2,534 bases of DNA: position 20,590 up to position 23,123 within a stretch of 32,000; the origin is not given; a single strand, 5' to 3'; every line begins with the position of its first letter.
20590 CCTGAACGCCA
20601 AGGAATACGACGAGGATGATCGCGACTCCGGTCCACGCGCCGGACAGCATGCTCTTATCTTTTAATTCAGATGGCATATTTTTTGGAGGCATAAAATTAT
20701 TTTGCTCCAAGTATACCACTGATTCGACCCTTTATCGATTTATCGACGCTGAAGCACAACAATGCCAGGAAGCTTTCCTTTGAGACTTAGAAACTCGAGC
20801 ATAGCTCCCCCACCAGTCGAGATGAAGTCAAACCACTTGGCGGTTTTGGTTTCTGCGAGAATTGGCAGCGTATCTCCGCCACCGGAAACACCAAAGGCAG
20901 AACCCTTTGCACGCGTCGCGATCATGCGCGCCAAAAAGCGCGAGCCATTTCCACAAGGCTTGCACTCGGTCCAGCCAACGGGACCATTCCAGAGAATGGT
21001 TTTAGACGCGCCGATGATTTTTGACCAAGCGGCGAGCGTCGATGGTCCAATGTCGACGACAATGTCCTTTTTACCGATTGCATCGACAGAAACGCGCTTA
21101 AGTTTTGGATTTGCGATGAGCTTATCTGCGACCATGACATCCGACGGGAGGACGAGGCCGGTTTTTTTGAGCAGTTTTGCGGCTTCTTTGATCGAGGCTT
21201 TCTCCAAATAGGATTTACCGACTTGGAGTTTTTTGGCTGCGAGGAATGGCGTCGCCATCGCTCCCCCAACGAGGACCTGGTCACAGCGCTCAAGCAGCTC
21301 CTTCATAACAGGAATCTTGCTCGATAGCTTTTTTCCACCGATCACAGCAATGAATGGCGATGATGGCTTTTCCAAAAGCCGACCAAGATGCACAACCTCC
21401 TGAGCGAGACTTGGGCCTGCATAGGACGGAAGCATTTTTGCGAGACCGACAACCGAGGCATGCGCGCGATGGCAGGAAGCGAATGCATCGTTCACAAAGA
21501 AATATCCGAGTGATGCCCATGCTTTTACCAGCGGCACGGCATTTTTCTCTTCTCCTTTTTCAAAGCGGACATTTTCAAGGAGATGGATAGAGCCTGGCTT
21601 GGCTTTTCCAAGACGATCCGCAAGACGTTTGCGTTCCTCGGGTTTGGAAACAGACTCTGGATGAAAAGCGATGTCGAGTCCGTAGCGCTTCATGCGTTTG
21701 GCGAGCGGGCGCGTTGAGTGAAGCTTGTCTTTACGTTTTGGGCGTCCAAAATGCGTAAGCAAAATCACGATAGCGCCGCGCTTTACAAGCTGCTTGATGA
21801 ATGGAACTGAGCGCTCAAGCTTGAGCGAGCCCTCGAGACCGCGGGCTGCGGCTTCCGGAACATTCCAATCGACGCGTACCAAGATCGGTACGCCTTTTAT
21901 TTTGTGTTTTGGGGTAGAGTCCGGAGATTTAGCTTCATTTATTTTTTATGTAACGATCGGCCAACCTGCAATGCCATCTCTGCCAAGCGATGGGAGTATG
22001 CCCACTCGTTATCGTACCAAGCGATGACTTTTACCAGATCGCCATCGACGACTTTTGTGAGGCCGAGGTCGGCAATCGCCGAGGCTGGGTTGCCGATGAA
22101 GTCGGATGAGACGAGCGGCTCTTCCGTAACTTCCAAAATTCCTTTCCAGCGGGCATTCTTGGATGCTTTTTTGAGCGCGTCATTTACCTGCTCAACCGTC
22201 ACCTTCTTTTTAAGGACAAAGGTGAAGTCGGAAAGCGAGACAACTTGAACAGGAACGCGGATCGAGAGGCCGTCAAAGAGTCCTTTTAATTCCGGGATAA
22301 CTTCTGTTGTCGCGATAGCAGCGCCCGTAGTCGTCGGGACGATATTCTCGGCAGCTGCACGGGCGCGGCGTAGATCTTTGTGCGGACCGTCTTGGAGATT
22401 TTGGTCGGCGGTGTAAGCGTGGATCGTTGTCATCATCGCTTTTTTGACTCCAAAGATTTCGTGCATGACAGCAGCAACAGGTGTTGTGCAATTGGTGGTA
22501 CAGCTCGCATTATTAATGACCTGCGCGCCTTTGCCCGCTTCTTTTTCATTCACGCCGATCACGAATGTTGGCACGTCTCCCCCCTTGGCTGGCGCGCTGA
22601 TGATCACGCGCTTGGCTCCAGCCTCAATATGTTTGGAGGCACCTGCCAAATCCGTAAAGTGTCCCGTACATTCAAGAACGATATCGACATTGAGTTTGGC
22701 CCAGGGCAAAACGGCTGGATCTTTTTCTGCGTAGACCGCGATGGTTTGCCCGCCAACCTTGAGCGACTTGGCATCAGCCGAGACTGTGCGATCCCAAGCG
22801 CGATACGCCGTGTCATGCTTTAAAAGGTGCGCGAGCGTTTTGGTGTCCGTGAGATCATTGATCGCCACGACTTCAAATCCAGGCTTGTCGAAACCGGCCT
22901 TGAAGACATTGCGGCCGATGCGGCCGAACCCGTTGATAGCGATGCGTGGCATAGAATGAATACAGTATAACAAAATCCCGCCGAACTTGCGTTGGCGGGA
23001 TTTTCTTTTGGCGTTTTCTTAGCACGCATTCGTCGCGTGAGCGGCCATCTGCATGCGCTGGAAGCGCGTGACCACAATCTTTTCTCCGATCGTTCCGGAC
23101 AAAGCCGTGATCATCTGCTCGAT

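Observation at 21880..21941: pgk has no usable in-frame start; its conserved N-terminus is split across two frames at an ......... run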

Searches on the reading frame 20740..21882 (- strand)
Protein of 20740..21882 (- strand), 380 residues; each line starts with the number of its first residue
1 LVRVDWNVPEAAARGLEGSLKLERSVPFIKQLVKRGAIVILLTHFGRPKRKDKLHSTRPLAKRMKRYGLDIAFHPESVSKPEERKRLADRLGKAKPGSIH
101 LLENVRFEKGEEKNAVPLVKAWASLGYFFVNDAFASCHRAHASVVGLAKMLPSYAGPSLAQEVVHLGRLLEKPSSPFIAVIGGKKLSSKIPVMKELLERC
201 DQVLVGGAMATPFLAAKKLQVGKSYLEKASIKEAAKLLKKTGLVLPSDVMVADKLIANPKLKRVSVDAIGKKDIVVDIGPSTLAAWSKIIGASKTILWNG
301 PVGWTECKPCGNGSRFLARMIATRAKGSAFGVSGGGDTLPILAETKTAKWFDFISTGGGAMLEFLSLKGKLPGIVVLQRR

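Call 7: search_protein_families(library=pfam, proteins=[window:20740-21882:-])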
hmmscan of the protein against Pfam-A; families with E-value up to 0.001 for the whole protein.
window:20740-21882:- (380 aa): 1 family
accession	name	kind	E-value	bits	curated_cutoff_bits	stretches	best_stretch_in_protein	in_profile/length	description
PF00162.24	PGK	-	3.2e-106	356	27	1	1-366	12-377/379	Phosphoglycerate kinase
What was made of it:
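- On Phosphoglycerate kinase (PF00162): 356 bits, positions 12-377, for the TTG-start protein (call 7).
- Checked: Pfam PGK matches from profile position 12 for the TTG-start protein and from position 3 once the N-terminus is joined (call 7).
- The TTG product still scores 356 bits against Pfam PGK (call 7).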

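Call 8: find_encoding_contigs(protein=window:20740-21882:-, flank=3000, max_places=10)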
Protein window:20740-21882:- (380 aa): no gene with exactly this product is on record in the collection.

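Call 19: find_encoding_contigs(protein=window:20743-21882:-, flank=4000, max_places=10)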
Protein seq(380 aa) (380 aa): no gene with exactly this product is on record in the collection.

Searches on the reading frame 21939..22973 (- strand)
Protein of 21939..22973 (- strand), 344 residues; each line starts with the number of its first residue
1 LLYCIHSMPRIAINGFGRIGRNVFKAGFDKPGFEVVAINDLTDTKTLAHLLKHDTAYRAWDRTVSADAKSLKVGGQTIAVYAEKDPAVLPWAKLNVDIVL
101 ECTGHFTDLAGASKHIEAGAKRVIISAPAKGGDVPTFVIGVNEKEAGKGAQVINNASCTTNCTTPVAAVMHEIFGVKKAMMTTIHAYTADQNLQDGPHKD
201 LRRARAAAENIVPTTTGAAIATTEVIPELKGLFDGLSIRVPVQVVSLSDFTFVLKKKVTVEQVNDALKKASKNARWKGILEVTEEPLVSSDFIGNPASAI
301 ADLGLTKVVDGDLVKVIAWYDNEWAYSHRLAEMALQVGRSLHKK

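Call 41: search_protein_families(library=ncbifam, proteins=[window:21939-22973:-])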
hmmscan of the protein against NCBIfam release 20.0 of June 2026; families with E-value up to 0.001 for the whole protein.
window:21939-22973:- (344 aa): 13 families
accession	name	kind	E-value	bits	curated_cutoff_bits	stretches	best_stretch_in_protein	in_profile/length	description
TIGR01534.1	GAPDH-I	equivalog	7e-123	410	367.2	1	10-331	1-329/330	type I glyceraldehyde-3-phosphate dehydrogenase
NF005830.0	PRK07729.1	equivalog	3.2e-120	401.1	546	1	9-343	3-336/343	glyceraldehyde-3-phosphate dehydrogenase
NF005641.0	PRK07403.1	equivalog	6.1e-117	390.6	616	1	8-337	1-332/337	type I glyceraldehyde-3-phosphate dehydrogenase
NF033735.1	G3PDH_Arsen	exception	3.7e-104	348.7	450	1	11-334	1-323/323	ArsJ-associated glyceraldehyde-3-phosphate dehydrogenase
NF006512.0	PRK08955.1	equivalog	9.1e-95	317.8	563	1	10-339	4-332/334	glyceraldehyde-3-phosphate dehydrogenase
NF010058.0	PRK13535.1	equivalog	1e-93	314.2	539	1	9-337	3-333/339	erythrose-4-phosphate dehydrogenase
TIGR01532.1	E4PD_g-proteo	equivalog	2.2e-90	303.2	530.55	1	10-330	1-323/325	erythrose-4-phosphate dehydrogenase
NF011954.0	PRK15425.1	equivalog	1.7e-85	287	662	1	10-333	4-325/331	glyceraldehyde-3-phosphate dehydrogenase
NF006139.0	PRK08289.1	equivalog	8.4e-71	239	431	1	11-336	131-468/480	glyceraldehyde-3-phosphate dehydrogenase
NF003251.0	PRK04207.1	equivalog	2.8e-09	36.5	185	1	8-272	2-247/343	type II glyceraldehyde-3-phosphate dehydrogenase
NF011456.0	PRK14874.1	equivalog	4e-06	26.1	223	1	94-186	65-159/346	aspartate-semialdehyde dehydrogenase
TIGR01296.1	asd_B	equivalog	0.00019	20.6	324.2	0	95-186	61-155/339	aspartate-semialdehyde dehydrogenase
TIGR01921.1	DAP-DH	equivalog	0.00069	19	180.6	0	10-52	5-44/324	diaminopimelate dehydrogenase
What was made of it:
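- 21939..22952 (-): gap (type I glyceraldehyde-3-phosphate dehydrogenase). Its TAA stop at 21941..21939 directly abuts the pgk ATG (TAAATG). NCBIfam TIGR01534 at 410 bits (call 41).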
